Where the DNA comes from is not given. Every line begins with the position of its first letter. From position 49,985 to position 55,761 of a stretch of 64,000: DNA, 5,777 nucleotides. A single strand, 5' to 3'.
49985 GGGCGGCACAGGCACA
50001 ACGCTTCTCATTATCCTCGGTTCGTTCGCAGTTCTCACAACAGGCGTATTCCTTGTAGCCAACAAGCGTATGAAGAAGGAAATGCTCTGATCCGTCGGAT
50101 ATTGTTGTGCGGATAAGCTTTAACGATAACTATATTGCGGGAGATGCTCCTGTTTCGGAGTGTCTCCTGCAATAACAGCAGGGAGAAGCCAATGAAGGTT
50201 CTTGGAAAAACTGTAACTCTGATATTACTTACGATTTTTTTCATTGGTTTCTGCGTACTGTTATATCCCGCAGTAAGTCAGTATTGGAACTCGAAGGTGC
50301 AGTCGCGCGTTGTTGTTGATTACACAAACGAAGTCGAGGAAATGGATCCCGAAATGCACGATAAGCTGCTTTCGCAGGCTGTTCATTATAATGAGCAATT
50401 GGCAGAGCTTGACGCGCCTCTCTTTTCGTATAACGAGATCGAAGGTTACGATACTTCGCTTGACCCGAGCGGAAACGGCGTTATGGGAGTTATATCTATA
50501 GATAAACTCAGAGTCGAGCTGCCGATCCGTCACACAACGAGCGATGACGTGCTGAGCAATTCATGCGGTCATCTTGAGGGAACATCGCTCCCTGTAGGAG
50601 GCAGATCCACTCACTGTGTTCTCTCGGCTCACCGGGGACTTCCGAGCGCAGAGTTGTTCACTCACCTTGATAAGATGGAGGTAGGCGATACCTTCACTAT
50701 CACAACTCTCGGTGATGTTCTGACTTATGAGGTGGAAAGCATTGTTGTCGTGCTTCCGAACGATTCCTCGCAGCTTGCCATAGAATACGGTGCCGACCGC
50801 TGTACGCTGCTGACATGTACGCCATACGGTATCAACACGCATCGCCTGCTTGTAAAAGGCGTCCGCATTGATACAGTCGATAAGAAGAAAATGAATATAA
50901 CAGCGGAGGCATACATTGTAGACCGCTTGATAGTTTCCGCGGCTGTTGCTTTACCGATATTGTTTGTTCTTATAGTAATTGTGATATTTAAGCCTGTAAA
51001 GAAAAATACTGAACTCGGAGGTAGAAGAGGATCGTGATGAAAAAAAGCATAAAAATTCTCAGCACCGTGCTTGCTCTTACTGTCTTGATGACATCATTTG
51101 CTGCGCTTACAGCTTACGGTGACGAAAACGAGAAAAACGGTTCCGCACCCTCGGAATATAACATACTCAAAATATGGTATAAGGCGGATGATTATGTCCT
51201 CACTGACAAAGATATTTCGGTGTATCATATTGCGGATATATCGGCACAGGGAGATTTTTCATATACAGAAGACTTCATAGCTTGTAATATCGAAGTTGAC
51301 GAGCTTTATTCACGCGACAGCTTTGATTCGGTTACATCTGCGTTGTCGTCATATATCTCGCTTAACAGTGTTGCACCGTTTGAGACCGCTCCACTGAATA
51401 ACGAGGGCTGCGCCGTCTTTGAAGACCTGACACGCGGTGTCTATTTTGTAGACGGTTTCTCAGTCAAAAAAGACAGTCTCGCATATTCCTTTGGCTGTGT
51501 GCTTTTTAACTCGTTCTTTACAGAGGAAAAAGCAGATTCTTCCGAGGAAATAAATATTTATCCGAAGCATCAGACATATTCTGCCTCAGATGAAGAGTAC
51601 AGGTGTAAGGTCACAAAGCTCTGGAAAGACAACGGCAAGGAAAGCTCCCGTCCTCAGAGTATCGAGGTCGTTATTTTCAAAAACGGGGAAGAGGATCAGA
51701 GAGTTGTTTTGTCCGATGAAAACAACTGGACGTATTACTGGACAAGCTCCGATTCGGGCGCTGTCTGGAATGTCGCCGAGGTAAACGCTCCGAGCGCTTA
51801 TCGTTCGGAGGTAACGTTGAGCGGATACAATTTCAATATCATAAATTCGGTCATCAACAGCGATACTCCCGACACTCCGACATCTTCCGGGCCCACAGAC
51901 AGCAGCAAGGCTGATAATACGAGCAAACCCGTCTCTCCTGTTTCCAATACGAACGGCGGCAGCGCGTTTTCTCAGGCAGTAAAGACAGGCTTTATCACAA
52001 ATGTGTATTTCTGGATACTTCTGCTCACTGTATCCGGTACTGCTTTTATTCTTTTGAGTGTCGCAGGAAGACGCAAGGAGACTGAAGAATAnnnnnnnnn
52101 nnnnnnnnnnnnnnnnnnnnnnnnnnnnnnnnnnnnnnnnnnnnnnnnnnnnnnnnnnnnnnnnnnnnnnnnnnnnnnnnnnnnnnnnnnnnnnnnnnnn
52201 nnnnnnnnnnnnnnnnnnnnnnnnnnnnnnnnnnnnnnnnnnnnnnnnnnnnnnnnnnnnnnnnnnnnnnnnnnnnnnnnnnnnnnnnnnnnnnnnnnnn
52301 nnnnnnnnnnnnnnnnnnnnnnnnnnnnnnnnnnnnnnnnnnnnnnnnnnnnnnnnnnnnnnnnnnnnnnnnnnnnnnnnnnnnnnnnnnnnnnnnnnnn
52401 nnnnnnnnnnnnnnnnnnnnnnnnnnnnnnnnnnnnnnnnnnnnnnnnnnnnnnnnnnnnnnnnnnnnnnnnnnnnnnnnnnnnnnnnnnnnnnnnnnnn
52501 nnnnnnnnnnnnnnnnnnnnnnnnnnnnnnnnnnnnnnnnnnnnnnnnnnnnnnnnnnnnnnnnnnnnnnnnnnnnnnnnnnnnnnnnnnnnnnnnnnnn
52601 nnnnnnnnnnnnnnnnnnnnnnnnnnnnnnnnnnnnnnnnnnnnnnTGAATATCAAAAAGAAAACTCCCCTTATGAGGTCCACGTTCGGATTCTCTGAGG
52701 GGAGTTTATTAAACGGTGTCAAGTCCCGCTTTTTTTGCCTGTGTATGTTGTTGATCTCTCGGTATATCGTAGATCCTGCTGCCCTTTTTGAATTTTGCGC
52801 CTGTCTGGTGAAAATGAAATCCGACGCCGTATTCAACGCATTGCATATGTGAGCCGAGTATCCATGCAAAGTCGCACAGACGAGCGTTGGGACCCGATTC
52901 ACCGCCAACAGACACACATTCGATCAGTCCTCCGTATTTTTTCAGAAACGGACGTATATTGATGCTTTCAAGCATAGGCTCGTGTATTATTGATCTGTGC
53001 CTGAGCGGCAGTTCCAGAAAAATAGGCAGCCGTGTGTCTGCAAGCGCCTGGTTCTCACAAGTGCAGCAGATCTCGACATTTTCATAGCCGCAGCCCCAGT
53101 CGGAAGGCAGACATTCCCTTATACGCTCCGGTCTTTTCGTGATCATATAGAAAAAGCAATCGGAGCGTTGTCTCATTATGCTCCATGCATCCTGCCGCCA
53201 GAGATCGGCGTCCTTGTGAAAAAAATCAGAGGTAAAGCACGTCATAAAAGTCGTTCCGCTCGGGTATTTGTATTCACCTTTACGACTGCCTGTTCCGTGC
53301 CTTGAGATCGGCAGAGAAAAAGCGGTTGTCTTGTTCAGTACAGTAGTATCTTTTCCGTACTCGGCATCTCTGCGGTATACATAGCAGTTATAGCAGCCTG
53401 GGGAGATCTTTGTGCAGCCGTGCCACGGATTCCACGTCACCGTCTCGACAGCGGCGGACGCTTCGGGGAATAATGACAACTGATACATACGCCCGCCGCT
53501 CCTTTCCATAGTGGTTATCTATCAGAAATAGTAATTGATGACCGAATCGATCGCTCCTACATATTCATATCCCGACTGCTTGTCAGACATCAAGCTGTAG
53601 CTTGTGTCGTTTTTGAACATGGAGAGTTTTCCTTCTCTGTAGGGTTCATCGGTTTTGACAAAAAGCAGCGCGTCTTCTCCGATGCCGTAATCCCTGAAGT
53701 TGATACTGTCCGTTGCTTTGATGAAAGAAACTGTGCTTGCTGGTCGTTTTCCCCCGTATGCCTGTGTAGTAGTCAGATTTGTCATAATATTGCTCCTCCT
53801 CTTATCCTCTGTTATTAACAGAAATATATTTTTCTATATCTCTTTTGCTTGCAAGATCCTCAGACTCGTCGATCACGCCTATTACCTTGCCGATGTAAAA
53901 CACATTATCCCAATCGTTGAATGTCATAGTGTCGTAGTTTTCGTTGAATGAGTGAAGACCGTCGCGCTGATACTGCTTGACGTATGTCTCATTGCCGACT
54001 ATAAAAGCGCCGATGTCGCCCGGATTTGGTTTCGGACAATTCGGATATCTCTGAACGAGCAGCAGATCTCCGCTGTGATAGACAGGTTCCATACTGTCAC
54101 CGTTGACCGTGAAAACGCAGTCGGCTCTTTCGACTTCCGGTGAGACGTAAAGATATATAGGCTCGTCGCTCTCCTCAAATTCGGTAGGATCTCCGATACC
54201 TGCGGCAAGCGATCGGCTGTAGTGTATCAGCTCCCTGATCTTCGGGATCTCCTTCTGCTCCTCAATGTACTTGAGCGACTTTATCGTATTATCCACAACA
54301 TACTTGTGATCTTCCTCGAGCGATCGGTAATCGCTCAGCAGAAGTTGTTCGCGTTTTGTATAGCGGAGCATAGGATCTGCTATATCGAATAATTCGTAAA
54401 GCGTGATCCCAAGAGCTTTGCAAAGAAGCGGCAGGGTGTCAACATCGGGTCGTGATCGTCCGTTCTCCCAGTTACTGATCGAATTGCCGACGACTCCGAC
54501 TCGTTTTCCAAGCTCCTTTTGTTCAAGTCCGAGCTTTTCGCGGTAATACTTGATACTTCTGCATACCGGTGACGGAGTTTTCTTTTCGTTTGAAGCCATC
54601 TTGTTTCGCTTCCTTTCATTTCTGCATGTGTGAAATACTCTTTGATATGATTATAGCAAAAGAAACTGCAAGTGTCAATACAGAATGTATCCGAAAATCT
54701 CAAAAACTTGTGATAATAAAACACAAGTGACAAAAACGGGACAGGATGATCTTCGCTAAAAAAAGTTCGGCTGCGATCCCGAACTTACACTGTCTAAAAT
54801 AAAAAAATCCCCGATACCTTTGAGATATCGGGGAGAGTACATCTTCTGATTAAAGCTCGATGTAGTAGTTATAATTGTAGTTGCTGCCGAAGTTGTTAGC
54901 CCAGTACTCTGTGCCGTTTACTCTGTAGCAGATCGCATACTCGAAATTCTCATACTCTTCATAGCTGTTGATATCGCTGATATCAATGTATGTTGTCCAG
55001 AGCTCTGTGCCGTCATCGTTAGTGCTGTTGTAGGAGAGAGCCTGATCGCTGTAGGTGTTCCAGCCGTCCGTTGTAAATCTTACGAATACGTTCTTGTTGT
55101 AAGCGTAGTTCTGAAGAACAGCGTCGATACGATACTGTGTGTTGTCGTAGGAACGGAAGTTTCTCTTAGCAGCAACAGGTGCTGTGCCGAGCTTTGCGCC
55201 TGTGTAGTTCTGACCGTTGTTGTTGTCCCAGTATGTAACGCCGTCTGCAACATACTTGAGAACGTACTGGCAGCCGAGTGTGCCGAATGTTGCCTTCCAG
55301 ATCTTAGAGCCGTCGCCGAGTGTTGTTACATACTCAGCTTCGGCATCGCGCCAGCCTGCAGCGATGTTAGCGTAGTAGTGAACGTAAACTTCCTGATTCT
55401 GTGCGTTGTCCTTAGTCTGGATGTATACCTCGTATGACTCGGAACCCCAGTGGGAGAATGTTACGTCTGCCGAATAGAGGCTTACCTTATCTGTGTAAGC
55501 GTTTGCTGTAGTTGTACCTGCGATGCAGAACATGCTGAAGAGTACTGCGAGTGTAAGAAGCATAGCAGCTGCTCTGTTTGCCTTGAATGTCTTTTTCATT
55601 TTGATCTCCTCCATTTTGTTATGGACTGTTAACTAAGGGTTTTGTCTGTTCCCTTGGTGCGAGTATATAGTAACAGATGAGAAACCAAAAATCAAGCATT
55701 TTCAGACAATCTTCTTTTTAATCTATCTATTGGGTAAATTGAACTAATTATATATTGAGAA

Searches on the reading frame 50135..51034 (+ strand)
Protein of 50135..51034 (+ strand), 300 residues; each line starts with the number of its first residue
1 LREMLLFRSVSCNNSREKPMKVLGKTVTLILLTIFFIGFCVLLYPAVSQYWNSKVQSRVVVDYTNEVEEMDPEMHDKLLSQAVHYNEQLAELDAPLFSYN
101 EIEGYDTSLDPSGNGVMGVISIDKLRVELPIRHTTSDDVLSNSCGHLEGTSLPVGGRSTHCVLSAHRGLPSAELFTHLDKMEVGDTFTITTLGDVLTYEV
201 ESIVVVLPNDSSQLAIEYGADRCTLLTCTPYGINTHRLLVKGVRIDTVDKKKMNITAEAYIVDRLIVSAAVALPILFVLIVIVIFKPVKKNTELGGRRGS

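Call 24: search_protein_families(library=pfam, proteins=[window:50135-51034:+], max_evalue=0.001)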
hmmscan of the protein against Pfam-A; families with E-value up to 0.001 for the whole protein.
window:50135-51034:+ (300 aa): 1 family
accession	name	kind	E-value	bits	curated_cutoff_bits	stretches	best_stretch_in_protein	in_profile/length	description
PF04203.18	Sortase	-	3.8e-21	75.6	26.6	1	120-243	1-123/125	Sortase domain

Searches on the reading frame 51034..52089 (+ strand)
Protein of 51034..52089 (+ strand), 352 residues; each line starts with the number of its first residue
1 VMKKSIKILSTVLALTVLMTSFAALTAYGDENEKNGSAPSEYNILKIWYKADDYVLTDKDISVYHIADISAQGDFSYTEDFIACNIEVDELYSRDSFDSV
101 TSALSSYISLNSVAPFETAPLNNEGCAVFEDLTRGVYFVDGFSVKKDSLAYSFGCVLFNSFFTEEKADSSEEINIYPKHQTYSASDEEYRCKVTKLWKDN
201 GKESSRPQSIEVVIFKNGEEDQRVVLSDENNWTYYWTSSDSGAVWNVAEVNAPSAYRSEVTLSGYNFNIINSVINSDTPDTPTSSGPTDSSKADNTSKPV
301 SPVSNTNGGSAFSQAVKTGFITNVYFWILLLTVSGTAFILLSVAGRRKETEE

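Call 24: search_protein_families(library=pfam, proteins=[window:51034-52089:+], max_evalue=0.001)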
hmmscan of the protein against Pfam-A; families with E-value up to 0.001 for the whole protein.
window:51034-52089:+ (352 aa): 1 family
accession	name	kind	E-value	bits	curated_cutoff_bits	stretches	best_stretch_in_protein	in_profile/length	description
PF05738.19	Cna_B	-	2.1e-12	47.7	22.3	1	192-271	2-86/87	Cna protein B-type domain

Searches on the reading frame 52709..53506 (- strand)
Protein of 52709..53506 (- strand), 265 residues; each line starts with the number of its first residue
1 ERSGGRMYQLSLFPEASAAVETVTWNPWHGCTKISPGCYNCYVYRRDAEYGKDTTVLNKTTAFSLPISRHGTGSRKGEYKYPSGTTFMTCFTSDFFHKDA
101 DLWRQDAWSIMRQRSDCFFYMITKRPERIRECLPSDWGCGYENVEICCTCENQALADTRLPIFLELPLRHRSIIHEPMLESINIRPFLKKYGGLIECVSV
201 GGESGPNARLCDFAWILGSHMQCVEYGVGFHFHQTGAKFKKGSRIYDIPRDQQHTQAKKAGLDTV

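Call 24: search_protein_families(library=pfam, proteins=[window:52709-53506:-], max_evalue=0.001)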
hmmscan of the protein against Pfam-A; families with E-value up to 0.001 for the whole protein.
window:52709-53506:- (265 aa): 1 family
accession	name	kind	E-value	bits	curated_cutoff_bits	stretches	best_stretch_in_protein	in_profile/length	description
PF07505.17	DUF5131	-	1.7e-39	136.2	28.9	1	23-242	9-222/243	Protein of unknown function (DUF5131)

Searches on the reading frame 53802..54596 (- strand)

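Call 24: search_protein_families(library=pfam, proteins=[window:53802-54596:-], max_evalue=0.001)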
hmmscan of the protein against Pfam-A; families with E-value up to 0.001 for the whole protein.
window:53802-54596:- (264 aa): 6 families
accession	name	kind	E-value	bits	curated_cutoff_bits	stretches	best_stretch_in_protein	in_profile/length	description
PF00717.28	Peptidase_S24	-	3.2e-16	59.5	23.3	1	131-239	7-116/116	Peptidase S24-like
PF01381.28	HTH_3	-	1.1e-14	54.6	23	1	15-69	1-55/55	Helix-turn-helix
PF12844.13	HTH_19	-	2.1e-11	44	30.2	1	15-71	4-60/64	Helix-turn-helix domain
PF13560.12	HTH_31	-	6.7e-09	36.4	27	1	18-65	9-57/64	Helix-turn-helix domain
PF13443.12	HTH_26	-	1.7e-05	25.4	22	1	21-72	8-60/63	Cro/C1-type HTH DNA-binding domain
PF15731.11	MqsA_antitoxin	-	0.00019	22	30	1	14-58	73-117/131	Antitoxin component of bacterial toxin-antitoxin system, MqsA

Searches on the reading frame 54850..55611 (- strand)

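Call 24: search_protein_families(library=pfam, proteins=[window:54850-55611:-], max_evalue=0.001)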
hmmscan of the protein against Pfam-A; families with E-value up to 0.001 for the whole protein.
window:54850-55611:- (253 aa): 2 families
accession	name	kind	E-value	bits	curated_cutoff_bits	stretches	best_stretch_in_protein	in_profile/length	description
PF03370.18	CBM_21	-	3.2e-17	63.2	28.9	1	166-246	27-111/113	Carbohydrate/starch-binding module (family 21)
PF16760.10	CBM53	-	0.00019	22.1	27.6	0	170-211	4-48/57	Starch/carbohydrate-binding module (family 53)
